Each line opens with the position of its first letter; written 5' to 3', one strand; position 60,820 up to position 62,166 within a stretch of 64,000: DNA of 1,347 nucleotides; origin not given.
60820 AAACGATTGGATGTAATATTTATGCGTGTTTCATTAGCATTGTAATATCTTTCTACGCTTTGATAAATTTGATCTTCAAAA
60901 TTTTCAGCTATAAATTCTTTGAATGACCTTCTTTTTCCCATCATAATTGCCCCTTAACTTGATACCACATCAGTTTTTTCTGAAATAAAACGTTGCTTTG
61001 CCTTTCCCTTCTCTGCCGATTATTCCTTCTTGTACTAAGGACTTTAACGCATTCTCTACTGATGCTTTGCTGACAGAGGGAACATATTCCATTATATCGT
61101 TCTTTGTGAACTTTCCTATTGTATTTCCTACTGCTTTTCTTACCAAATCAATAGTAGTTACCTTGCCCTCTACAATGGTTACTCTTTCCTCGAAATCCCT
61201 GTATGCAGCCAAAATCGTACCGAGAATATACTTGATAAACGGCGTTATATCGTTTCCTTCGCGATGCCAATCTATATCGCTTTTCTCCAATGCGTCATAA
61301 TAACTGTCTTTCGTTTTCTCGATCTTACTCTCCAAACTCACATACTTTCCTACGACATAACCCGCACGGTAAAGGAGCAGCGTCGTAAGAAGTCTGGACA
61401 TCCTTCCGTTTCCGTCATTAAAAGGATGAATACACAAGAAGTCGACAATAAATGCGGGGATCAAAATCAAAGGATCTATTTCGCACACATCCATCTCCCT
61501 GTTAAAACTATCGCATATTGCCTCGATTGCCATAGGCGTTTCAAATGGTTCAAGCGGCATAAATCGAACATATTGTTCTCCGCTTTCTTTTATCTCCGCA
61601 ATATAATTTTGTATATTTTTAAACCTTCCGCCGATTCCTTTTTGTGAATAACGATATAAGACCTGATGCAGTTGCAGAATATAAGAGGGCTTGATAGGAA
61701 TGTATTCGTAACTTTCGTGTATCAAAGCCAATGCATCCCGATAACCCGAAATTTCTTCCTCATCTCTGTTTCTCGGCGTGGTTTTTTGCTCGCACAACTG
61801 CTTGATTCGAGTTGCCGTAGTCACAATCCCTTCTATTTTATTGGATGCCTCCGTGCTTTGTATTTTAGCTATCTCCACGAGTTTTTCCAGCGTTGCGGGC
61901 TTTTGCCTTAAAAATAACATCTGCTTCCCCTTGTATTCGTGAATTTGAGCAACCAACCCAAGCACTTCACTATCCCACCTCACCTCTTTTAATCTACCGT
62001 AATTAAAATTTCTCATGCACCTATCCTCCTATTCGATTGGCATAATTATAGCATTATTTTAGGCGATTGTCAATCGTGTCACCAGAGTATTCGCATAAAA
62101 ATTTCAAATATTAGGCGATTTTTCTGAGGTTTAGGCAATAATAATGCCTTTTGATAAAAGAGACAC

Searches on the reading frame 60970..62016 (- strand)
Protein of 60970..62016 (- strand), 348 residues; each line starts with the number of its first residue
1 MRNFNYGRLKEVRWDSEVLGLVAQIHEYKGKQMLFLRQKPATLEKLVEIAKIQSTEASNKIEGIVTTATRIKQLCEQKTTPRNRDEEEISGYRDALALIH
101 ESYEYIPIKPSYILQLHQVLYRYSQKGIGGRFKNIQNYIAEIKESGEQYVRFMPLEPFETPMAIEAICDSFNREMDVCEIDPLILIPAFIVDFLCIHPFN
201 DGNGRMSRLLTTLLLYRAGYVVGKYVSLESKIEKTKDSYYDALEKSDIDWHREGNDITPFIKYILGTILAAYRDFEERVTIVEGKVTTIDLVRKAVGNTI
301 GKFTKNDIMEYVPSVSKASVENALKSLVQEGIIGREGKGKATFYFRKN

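Call 24: search_protein_families(library=pfam, proteins=[window:60970-62016:-], max_evalue=0.0001)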
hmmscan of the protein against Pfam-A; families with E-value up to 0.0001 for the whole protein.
window:60970-62016:- (348 aa): 1 family
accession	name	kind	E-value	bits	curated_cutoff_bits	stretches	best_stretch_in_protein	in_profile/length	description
PF02661.23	Fic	-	1.8e-16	61.2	24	1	108-215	2-93/93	Fic/DOC family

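Call 25: search_protein_families(library=padloc, proteins=[window:60970-62016:-], max_evalue=0.00001)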
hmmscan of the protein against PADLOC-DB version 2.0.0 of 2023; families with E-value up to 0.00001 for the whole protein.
window:60970-62016:- (348 aa): 7 families
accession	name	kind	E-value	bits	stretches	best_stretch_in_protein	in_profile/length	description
PDLC03963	SoFic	-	2.3e-41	140.4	1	26-345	37-350/361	-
PDLC04837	PDC-S04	-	3e-15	54.1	1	56-249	31-211/234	-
PDLC04840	PDC-S04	-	3.8e-15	54.2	1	58-248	19-201/227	-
PDLC04966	PDC-S24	-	2.5e-13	47.7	1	98-245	222-367/497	-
PDLC04836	PDC-S04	-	6.7e-13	46.4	1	44-211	19-183/244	-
PDLC04839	PDC-S04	-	8.1e-13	46.5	1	188-245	132-185/205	-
PDLC04838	PDC-S04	-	2.9e-06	25.2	1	189-222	136-169/209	-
